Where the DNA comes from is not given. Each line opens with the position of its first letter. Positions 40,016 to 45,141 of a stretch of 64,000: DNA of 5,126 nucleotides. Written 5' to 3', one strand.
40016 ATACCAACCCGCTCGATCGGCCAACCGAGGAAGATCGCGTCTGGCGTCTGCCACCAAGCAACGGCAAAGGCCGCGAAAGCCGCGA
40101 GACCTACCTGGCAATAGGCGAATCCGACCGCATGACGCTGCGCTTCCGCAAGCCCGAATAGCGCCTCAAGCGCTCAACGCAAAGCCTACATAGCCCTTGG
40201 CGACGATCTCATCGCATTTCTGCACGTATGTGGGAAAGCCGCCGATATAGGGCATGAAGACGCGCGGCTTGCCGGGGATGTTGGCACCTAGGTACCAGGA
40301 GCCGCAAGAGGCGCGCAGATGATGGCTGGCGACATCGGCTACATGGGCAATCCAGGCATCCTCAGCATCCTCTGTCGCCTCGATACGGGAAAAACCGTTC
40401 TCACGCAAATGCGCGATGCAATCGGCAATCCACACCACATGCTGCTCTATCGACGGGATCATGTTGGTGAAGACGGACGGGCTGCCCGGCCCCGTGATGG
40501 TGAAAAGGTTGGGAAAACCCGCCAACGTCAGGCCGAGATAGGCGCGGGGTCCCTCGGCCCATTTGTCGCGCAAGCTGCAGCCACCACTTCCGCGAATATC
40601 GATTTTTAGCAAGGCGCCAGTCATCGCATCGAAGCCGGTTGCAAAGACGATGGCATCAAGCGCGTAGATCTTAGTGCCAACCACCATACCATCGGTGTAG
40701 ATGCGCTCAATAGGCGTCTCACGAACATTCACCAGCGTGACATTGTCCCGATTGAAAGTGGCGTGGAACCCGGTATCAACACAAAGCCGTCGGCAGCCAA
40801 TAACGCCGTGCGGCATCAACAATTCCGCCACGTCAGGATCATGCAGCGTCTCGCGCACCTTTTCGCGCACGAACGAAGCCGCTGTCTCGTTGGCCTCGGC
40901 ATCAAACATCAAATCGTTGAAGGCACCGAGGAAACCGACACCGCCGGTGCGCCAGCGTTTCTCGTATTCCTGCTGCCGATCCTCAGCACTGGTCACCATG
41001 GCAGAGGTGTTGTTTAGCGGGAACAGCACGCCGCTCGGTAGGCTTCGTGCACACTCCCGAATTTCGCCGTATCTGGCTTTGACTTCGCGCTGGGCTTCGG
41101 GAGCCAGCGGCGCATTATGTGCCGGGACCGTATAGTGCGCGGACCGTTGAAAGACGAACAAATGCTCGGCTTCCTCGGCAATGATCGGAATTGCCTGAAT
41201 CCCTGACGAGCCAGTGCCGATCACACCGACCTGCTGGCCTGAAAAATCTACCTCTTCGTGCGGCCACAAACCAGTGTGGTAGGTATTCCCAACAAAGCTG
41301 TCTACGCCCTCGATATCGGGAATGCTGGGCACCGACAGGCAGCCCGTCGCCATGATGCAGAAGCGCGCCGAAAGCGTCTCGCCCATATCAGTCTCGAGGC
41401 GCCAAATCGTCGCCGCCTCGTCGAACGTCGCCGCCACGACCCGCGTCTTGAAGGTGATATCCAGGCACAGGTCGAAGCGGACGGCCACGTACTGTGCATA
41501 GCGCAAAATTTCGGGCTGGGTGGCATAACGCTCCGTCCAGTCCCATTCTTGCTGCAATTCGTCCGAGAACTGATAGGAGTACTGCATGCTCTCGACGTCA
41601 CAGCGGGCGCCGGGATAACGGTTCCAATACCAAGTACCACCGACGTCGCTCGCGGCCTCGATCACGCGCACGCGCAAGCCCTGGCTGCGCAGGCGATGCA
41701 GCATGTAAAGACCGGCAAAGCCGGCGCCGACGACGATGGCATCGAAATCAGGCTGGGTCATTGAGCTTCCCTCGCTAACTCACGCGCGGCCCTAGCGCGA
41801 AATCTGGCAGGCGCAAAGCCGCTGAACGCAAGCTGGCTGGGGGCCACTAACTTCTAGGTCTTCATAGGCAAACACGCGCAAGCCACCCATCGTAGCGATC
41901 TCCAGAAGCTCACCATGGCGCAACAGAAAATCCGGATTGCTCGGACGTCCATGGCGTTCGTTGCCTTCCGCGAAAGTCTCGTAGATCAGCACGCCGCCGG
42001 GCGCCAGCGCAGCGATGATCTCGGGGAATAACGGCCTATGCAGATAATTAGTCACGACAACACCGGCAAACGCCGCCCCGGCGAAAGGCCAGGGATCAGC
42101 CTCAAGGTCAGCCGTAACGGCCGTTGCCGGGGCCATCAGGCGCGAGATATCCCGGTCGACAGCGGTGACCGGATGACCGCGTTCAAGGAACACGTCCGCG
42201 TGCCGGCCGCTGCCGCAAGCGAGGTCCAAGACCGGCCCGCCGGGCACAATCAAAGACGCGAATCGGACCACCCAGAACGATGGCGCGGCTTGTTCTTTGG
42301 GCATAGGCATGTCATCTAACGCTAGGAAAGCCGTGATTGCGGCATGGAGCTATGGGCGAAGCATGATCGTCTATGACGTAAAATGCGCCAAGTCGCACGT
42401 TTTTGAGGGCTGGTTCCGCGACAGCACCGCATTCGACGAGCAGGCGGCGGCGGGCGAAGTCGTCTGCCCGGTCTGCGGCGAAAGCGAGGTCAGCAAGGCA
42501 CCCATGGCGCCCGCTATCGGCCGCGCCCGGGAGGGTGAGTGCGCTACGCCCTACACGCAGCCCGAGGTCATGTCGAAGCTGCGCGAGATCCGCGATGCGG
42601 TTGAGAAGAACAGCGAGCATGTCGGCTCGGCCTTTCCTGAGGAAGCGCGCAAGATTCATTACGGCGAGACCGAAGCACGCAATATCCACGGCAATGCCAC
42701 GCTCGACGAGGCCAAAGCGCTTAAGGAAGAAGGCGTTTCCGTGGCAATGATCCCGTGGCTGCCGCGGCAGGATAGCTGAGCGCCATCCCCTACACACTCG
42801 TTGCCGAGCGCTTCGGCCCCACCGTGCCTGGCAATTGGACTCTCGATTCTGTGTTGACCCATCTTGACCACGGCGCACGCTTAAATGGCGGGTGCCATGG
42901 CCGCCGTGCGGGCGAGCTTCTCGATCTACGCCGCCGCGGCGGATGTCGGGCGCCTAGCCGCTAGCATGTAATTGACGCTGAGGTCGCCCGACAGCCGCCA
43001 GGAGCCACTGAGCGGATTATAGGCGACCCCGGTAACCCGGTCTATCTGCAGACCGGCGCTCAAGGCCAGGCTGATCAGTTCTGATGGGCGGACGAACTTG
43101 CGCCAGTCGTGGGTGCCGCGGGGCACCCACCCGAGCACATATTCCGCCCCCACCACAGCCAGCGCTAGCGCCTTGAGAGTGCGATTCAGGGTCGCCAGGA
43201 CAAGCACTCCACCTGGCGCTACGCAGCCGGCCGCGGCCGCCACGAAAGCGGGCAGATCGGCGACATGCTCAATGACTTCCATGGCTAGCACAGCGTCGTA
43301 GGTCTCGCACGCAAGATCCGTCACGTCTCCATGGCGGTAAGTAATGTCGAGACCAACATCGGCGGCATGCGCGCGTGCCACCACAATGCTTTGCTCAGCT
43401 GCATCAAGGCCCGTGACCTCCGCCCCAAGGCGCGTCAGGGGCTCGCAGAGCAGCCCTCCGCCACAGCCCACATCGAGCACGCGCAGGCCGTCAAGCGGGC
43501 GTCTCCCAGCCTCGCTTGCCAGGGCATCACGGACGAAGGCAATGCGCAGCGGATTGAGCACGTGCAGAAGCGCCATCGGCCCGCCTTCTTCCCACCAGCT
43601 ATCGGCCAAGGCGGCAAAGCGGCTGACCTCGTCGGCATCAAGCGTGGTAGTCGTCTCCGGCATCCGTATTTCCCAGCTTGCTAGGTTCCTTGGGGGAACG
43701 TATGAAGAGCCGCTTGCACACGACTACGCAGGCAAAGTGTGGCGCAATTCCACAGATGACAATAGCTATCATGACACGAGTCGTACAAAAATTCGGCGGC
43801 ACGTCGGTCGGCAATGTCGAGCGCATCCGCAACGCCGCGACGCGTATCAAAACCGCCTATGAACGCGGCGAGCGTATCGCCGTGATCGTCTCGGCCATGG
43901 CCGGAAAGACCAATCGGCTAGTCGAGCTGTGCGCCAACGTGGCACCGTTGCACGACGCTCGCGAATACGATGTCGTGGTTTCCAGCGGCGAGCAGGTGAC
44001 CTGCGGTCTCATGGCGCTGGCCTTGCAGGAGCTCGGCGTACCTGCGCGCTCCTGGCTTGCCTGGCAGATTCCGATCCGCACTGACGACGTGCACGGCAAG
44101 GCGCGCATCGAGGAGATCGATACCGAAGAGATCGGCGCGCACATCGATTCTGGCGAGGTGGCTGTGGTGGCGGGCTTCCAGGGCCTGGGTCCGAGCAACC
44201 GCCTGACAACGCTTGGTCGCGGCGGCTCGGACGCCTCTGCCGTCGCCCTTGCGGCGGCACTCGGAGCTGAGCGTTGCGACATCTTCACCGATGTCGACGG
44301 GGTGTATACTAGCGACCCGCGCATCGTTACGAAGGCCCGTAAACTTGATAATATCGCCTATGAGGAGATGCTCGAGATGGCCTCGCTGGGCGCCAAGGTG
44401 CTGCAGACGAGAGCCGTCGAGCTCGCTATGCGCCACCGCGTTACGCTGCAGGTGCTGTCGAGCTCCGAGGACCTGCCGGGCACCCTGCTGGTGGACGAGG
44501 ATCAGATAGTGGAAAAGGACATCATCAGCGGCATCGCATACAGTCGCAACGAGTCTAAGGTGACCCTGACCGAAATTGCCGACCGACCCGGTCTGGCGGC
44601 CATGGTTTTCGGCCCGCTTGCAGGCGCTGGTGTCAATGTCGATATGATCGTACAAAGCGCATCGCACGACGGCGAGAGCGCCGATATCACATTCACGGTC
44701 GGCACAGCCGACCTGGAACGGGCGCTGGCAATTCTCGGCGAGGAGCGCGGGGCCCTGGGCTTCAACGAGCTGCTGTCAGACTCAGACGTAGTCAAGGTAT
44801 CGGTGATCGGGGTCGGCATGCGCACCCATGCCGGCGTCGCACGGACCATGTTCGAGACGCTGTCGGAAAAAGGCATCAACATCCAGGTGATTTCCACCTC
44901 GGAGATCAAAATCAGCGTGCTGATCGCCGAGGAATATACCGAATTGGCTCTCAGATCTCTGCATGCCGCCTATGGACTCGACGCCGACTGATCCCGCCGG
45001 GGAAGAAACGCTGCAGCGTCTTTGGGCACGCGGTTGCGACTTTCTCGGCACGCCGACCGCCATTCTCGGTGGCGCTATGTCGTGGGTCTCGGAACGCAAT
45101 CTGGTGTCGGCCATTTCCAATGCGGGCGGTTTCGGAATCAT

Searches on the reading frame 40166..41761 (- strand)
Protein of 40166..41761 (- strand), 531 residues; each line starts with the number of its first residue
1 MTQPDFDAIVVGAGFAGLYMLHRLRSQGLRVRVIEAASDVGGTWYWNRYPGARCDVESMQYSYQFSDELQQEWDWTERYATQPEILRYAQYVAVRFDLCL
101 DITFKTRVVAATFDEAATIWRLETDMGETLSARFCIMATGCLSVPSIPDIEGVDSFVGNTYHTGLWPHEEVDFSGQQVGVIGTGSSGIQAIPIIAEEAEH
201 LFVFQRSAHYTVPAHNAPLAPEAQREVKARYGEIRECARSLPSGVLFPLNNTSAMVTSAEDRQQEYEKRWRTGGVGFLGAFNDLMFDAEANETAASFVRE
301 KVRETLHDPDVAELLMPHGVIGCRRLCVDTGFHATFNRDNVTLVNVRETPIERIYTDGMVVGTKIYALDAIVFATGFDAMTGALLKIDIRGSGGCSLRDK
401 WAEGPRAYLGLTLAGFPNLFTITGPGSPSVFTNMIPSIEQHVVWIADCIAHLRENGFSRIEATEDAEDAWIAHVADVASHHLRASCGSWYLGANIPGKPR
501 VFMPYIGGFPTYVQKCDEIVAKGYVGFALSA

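Call 17: search_protein_families(library=pfam, proteins=[window:40166-41761:-], max_evalue=0.0001)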
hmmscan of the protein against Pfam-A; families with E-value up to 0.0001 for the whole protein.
window:40166-41761:- (531 aa): 8 families
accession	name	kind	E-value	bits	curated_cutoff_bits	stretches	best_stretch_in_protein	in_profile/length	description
PF13738.12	Pyr_redox_3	-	3.5e-15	56.5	30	1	9-224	1-215/305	Pyridine nucleotide-disulphide oxidoreductase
PF13450.12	NAD_binding_8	-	1.6e-12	48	21.9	1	10-57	1-48/68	NAD(P)-binding Rossmann-like domain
PF07992.20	Pyr_redox_2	-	3.2e-12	46.9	26.1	1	7-229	2-195/291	Pyridine nucleotide-disulphide oxidoreductase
PF00743.25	FMO-like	-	1.8e-09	37.1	22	1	10-210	6-218/532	Flavin-binding monooxygenase-like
PF01266.30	DAO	-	5.5e-09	36.4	27.9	0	7-47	1-42/353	FAD dependent oxidoreductase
PF03486.20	HI0933_like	-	4.1e-06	26.9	50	0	7-41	2-36/244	HI0933-like protein Rossmann domain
PF13454.12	NAD_binding_9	-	8.8e-06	26.2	21.8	0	10-140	2-153/155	FAD-NAD(P)-binding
PF05834.18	Lycopene_cycl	-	7e-05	22.5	23.4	0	7-145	1-145/380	Lycopene cyclase protein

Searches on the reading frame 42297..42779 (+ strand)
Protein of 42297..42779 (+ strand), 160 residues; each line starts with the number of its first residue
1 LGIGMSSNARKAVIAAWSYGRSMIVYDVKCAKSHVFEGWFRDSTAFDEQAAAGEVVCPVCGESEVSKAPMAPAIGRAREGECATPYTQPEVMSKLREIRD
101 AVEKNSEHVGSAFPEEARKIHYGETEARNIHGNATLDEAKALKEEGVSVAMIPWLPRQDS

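Call 17: search_protein_families(library=pfam, proteins=[window:42297-42779:+], max_evalue=0.0001)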
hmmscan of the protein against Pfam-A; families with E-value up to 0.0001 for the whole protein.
window:42297-42779:+ (160 aa): 1 family
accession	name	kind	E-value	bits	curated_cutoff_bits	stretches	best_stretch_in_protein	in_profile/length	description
PF06676.16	DUF1178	-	7.8e-49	166.3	31.6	1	23-156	1-146/147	Protein of unknown function (DUF1178)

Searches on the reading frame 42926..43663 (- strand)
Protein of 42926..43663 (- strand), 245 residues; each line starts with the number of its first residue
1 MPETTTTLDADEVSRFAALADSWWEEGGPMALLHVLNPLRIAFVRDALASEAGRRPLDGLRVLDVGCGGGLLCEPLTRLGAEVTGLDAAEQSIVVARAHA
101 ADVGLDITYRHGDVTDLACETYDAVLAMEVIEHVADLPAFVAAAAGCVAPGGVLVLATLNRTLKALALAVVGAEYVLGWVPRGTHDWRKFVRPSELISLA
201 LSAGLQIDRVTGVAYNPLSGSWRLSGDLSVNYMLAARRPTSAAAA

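Call 17: search_protein_families(library=pfam, proteins=[window:42926-43663:-], max_evalue=0.0001)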
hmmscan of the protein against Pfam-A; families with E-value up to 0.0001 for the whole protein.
window:42926-43663:- (245 aa): 8 families
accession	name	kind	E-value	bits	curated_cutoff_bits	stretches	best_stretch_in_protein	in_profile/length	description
PF13489.12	Methyltransf_23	-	1.1e-21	77.7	27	1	45-208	10-162/164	Methyltransferase domain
PF08241.18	Methyltransf_11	-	1.9e-20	73.7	21.2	1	63-156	1-95/95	Methyltransferase domain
PF13649.12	Methyltransf_25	-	6.7e-18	65.6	27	1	62-152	1-97/97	Methyltransferase domain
PF08242.18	Methyltransf_12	-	2.8e-15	57.3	30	1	63-154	1-98/98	Methyltransferase domain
PF13847.12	Methyltransf_31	-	2.1e-14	53.9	27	1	58-163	3-115/145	Methyltransferase domain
PF02353.26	CMAS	-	2.3e-08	34.1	27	1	58-162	62-170/273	Mycolic acid cyclopropane synthetase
PF05175.20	MTS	-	5.1e-06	26.7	23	1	61-157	34-139/170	Methyltransferase small domain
PF05401.17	NodS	-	4.3e-05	23.9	24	1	58-144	43-129/201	Nodulation protein S (NodS)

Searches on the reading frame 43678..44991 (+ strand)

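Call 17: search_protein_families(library=pfam, proteins=[window:43678-44991:+], max_evalue=0.0001)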
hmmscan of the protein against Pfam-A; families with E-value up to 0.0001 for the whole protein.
window:43678-44991:+ (437 aa): 4 families
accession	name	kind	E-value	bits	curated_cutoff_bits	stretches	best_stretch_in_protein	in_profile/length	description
PF00696.33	AA_kinase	-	1.5e-49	169.3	24.9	1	34-260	2-233/234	Amino acid kinase family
PF22468.2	ACT_9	-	2.5e-35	120.5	27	2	374-431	1-60/61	ACT domain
PF13840.12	ACT_7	-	1e-18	67.4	27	1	367-429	2-64/65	ACT domain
PF01842.31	ACT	-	1.2e-17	63.7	27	1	299-355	6-63/66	ACT domain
